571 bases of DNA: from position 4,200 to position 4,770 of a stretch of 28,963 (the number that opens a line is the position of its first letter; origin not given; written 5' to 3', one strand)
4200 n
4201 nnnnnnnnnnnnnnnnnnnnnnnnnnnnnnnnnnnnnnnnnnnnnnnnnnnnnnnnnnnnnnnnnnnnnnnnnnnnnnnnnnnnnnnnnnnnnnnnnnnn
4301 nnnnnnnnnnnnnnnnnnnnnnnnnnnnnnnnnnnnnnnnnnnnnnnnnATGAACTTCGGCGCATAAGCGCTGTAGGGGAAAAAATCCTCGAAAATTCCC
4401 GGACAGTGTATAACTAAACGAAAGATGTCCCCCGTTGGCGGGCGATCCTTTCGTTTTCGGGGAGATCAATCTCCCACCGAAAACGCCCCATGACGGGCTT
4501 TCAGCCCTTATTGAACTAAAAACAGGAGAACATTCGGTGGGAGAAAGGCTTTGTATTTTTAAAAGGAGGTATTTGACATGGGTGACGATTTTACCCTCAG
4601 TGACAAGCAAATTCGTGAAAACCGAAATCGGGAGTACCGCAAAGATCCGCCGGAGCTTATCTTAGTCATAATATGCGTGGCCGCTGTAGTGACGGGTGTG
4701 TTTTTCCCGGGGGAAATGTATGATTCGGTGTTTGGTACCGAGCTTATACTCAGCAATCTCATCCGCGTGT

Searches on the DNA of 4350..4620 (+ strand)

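Call 8: search_rna_families(source=window, start=4350, end=4620, threshold=evalue, max_evalue=10, show_alignments=3)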
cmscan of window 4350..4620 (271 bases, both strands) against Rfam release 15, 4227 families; matches with E-value up to 10: 4.
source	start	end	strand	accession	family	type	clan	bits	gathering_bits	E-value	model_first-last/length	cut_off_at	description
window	4377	4400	+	RF01835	HIV_FS2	Cis-reg; frameshift_element;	-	19.9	44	0.075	12-35/45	no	ribosomal frameshift site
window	4490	4507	+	RF01687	Acido-Lenti-1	Gene; sRNA;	-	13.5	37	0.92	28-45/46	no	Acido-Lenti-1 RNA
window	4538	4580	+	RF03084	DUF2815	Gene; sRNA;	-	13.4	41.2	9.3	1-62/62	no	DUF2815 RNA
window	4460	4486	+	RF01977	HOTAIRM1_3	Gene; lncRNA;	-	9.4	37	7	31-59/59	no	HOX antisense intergenic RNA myeloid 1 conserved region 3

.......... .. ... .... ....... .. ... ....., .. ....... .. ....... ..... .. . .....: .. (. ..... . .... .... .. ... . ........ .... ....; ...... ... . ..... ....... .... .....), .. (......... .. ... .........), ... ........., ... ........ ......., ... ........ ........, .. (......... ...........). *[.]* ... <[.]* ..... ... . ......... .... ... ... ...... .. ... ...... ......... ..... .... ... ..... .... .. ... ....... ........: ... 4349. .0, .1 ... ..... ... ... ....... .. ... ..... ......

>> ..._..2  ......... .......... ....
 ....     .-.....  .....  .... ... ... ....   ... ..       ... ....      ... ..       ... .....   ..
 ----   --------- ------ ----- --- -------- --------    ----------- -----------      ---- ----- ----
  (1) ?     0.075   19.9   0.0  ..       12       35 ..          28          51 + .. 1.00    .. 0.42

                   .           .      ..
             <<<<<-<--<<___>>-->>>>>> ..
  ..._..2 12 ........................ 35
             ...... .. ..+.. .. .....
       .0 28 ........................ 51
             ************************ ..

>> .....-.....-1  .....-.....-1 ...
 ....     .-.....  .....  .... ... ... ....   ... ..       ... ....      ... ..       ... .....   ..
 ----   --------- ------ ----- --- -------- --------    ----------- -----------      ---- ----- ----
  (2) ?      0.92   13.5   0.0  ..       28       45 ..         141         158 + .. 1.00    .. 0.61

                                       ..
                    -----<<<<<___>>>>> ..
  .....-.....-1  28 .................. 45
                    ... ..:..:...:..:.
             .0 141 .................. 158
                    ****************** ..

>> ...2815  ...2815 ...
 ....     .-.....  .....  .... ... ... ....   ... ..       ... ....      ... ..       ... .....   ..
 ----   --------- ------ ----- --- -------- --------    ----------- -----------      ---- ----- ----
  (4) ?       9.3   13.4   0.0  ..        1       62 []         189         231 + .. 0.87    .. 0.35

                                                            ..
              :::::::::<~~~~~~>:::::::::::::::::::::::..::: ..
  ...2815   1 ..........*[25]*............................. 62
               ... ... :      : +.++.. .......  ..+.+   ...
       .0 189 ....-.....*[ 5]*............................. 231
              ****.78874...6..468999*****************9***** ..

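Call 38: build_rna_model(alignment_id=A4)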
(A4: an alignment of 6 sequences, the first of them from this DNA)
Model R1 built from alignment A4 (6 sequences, 129 columns); structure: RNAalifold consensus.
model positions 120; base pairs 29; branch points 2; effective number of sequences 1.67; information 0.59 bits per position. Calibrated on 0.2 Mb of random sequence (short: E-values are rough).
structure used (alignment columns):
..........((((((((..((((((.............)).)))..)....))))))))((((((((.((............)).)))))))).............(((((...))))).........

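Call 39: search_with_rna_model(model_id=R1, sources=[window, L001, L014, L022, L024, L025, L026, L031, L037, L062, L072, L073, L074, L075, L076, L077, L078, L079, L080, L081], max_evalue=10)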
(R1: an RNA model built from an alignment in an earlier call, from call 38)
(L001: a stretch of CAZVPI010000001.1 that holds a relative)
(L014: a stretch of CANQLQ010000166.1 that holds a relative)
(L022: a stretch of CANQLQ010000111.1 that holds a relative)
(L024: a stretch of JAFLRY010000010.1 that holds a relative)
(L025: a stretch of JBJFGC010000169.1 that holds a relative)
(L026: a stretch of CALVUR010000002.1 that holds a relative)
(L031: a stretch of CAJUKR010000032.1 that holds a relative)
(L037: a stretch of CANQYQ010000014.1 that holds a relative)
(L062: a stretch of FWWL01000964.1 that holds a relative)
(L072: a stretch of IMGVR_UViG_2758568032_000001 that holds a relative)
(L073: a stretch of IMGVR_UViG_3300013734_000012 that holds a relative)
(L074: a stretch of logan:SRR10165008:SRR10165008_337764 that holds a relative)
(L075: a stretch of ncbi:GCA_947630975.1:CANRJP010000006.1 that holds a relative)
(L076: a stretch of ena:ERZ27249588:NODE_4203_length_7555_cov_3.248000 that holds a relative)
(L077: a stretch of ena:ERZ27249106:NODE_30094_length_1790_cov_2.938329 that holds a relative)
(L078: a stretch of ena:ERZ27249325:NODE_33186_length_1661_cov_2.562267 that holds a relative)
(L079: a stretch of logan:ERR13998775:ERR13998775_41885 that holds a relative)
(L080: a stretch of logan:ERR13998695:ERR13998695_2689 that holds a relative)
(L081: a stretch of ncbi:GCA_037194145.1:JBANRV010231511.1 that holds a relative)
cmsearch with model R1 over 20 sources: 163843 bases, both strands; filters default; matches with E-value up to 10: 21.
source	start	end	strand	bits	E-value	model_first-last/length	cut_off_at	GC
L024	6441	6560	-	133.5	5.5e-32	1-120/120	no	0.46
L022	3588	3710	+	120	1.9e-28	1-120/120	no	0.42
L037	4976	5093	+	109.6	9.6e-26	1-120/120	no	0.53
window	25389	25502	+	109.2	1.2e-25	1-120/120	no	0.44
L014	3466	3587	-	98.5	7.7e-23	1-120/120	no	0.37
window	4407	4516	+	93.7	1.4e-21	1-120/120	no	0.52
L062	1935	2037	-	33.7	6.6e-06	1-120/120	no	0.32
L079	1080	1191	-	25.2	0.0011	1-120/120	no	0.45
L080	171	282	-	25.2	0.0011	1-120/120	no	0.45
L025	1295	1402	-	22.2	0.0067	1-120/120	no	0.42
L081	975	1006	-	19.9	0.026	89-120/120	5'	0.53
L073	4639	4726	-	19.7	0.03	1-120/120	no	0.34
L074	1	26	+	18.2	0.072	95-120/120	5'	0.5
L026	3298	3405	+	17.7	0.099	1-120/120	no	0.29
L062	1976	2073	+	16.9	0.16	1-120/120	no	0.35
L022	3598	3644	-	14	0.92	11-58/120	no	0.49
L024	6503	6550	+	13.8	1.1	11-58/120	no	0.54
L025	1344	1392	+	13.1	1.6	11-58/120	no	0.51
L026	3240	3345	-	12.4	2.4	1-120/120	no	0.28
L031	3458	3510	+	12.3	2.5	1-120/120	no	0.4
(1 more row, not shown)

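Call 40: search_with_rna_model(model_id=R1, sources=[L079, L081, L062], max_evalue=0.1, show_alignments=3)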
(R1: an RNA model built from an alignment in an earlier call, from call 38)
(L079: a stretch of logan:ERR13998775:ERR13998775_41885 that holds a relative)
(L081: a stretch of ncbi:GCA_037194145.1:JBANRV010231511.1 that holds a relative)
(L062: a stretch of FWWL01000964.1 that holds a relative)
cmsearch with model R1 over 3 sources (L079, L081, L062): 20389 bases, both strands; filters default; matches with E-value up to 0.1: 4.
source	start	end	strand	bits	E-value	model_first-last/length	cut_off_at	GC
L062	1935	2037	-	33.7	8.2e-07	1-120/120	no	0.32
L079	1080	1191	-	25.2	0.00014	1-120/120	no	0.45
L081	975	1006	-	19.9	0.0032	89-120/120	5'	0.53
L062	1976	2073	+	16.9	0.02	1-120/120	no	0.35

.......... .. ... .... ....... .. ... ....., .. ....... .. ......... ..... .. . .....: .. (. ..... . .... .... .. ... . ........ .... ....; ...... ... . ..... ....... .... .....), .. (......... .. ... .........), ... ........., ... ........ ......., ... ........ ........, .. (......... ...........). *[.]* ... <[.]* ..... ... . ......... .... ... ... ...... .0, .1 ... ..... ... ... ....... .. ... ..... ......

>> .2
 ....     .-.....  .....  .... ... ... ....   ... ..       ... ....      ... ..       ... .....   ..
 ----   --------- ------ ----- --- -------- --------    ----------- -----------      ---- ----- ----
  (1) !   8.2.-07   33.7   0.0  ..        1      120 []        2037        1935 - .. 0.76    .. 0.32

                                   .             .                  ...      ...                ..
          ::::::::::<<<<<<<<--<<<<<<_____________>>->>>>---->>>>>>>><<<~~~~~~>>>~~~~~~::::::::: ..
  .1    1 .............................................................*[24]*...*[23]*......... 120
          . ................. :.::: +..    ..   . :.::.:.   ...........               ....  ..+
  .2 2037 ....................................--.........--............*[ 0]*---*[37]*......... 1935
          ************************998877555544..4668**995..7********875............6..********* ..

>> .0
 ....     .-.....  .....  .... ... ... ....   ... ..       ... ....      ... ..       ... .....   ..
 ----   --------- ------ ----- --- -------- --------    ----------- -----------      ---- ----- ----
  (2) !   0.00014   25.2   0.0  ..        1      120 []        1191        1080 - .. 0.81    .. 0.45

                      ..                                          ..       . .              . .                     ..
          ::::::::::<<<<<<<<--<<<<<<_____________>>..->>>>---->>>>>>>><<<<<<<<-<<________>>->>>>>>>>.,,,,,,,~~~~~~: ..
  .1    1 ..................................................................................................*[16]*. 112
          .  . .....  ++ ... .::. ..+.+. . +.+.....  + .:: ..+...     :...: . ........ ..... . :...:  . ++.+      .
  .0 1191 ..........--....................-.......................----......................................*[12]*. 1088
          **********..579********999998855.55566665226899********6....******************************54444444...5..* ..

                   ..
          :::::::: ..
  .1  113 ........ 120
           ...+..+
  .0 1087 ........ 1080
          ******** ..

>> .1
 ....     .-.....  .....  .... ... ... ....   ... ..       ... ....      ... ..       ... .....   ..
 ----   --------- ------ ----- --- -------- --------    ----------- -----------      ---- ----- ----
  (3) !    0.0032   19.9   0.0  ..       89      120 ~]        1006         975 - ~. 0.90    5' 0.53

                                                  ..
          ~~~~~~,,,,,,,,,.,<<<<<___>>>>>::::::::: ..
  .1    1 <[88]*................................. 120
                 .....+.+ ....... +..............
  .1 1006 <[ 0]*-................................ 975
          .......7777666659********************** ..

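Call 43: search_with_rna_model(model_id=R1, sources=[L082, L083, L084, L075, L076], max_evalue=5, show_alignments=2)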
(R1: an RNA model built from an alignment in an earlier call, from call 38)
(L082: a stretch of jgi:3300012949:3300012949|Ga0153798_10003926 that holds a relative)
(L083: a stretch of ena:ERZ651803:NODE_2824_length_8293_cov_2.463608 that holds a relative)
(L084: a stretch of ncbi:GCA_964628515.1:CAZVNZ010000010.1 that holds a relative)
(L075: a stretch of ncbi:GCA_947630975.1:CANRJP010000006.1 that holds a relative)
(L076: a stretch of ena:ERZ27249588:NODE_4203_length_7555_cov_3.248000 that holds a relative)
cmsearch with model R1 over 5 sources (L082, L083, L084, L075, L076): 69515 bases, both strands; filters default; matches with E-value up to 5: 4.
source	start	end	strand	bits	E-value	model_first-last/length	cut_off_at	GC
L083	8182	8268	+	19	0.019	1-120/120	no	0.3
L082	12776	12862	+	19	0.019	1-120/120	no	0.3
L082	5463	5534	-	12.8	0.82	1-120/120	no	0.24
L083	869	940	-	12.8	0.82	1-120/120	no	0.24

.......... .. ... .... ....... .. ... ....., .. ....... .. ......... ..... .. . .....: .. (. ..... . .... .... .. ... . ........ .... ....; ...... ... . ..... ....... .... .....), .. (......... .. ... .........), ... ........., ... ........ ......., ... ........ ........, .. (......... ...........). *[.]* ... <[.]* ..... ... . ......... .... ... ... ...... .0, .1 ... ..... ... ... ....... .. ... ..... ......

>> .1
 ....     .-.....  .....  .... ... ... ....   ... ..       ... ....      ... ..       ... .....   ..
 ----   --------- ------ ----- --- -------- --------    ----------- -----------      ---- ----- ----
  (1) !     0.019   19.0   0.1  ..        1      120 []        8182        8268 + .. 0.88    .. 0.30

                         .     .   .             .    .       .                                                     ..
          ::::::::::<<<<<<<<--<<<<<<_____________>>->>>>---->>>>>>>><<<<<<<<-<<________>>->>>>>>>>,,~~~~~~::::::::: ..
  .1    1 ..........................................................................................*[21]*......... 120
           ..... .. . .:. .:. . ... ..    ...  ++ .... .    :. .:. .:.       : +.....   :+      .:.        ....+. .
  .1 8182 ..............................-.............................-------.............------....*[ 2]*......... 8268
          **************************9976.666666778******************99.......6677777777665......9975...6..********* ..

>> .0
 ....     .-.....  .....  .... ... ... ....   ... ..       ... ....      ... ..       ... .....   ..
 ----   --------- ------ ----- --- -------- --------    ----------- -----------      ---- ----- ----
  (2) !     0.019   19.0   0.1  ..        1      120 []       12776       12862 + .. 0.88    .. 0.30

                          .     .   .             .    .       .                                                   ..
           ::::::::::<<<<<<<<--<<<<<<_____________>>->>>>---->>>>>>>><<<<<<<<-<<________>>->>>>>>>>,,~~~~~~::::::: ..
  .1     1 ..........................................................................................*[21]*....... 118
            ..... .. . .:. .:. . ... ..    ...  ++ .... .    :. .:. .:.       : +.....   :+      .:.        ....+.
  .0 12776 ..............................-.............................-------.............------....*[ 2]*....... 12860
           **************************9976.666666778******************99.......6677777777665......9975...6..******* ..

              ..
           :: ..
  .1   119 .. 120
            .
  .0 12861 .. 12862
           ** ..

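Call 54: search_with_rna_model(model_id=R1, sources=[window, L014, L022, L024, L037, L079, L081], max_evalue=0.01, make_alignment=true)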
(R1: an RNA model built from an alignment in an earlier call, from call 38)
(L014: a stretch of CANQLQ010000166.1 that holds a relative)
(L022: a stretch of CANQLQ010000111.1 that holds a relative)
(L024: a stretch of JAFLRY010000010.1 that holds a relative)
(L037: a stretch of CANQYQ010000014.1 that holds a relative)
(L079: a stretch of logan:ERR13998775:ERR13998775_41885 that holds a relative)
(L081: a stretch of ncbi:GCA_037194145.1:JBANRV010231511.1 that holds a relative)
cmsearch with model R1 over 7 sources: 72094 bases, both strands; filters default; matches with E-value up to 0.01: 7.
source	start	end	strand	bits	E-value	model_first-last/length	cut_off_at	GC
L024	6441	6560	-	133.5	2.4e-32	1-120/120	no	0.46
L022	3588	3710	+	120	8.3e-29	1-120/120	no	0.42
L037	4976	5093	+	109.6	4.2e-26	1-120/120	no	0.53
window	25389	25502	+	109.2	5.5e-26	1-120/120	no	0.44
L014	3466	3587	-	98.5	3.4e-23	1-120/120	no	0.37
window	4407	4516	+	93.7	6.1e-22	1-120/120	no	0.52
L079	1080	1191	-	25.2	0.00048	1-120/120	no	0.45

Alignment A5: 7 matches aligned to the model, 143 columns, each read 5' to 3' on its own strand. Consensus structure (alignment columns), stored with it:
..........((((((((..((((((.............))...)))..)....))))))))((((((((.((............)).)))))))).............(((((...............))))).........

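Call 73: build_rna_model(alignment_id=A5)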
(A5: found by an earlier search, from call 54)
Model R2 built from alignment A5 (7 sequences, 143 columns); structure: stored with the alignment.
model positions 120; base pairs 29; branch points 2; effective number of sequences 1.97; information 0.59 bits per position. Calibrated on 0.2 Mb of random sequence (short: E-values are rough).
structure used (alignment columns):
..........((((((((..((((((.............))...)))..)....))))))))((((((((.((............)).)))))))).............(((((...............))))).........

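Call 74: search_with_rna_model(model_id=R2, sources=[window, L001, L014, L022, L024, L025, L026, L031, L037, L074, L075, L076, L077, L078, L079, L081, L082, L083, L084, L085], max_evalue=1)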
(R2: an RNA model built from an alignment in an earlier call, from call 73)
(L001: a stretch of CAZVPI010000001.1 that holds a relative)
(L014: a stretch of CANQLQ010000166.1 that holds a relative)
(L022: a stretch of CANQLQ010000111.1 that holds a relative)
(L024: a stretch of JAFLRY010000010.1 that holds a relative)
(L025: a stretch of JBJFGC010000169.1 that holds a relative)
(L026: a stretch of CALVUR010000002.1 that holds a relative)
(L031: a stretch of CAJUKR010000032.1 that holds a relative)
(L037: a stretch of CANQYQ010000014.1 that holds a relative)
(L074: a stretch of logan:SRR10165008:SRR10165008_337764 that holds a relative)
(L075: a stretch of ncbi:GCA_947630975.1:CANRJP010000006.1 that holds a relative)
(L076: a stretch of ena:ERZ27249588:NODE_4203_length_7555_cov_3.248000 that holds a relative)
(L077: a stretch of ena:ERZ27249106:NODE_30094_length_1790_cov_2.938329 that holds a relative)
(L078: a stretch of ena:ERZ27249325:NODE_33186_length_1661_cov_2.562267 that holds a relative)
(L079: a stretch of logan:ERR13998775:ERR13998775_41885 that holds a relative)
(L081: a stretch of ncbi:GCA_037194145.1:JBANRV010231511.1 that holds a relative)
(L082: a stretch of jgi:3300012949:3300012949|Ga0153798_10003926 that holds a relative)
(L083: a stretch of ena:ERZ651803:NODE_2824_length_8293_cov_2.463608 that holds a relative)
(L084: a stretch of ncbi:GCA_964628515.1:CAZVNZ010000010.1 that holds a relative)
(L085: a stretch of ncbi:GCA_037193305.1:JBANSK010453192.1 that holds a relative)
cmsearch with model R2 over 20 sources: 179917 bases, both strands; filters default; matches with E-value up to 1: 11.
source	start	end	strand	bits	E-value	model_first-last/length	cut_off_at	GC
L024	6441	6560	-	131.5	6.7e-30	1-120/120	no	0.46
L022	3588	3710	+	118.1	1.5e-26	1-120/120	no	0.42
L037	4976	5093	+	107.2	7.8e-24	1-120/120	no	0.53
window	25389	25502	+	106.6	1.1e-23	1-120/120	no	0.44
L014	3466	3587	-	95.9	5.2e-21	1-120/120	no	0.37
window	4407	4516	+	93.8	1.7e-20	1-120/120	no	0.52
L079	1080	1191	-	62.4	1.2e-12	1-120/120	no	0.45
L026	3298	3405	+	19.9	0.048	1-120/120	no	0.29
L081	975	1006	-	19.3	0.066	89-120/120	5'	0.53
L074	1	26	+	17.8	0.16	95-120/120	5'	0.5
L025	1295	1402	-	17.7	0.17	1-120/120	no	0.42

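Call 79: search_with_rna_model(model_id=R2, sources=[L086, L087], max_evalue=1, show_alignments=2)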
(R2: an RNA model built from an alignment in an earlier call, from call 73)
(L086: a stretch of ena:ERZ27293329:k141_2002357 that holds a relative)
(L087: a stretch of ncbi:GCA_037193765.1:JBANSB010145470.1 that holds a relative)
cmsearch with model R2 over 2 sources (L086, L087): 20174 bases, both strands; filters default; matches with E-value up to 1: 0.
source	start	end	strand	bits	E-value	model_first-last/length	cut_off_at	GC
